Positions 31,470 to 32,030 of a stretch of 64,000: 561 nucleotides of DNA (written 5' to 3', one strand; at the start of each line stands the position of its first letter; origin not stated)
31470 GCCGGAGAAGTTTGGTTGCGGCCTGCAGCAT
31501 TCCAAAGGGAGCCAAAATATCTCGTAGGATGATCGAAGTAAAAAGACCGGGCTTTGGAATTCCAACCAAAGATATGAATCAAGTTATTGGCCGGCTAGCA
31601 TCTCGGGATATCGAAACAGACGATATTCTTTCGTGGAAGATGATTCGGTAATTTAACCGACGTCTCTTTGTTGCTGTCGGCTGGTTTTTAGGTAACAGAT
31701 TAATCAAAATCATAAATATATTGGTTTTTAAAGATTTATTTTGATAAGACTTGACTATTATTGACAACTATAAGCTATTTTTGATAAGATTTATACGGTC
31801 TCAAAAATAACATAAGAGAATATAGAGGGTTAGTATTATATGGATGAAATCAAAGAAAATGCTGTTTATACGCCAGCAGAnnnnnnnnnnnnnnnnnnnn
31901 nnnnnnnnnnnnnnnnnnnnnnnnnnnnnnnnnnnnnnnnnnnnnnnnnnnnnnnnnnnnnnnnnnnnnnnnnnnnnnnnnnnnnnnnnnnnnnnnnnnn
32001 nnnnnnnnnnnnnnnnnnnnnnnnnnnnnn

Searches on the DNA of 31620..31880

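Call 75: search_rna_families(source=window, start=31620, end=31880, threshold=evalue, max_evalue=1)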
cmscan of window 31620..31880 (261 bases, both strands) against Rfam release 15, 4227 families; matches with E-value up to 1: 1.
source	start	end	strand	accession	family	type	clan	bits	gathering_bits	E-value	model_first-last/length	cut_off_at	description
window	31636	31746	+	RF01515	Afu_514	Gene; snRNA; snoRNA; CD-box;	-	16.4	39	0.56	1-106/106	no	A. fumigatus snoRNA Afu_514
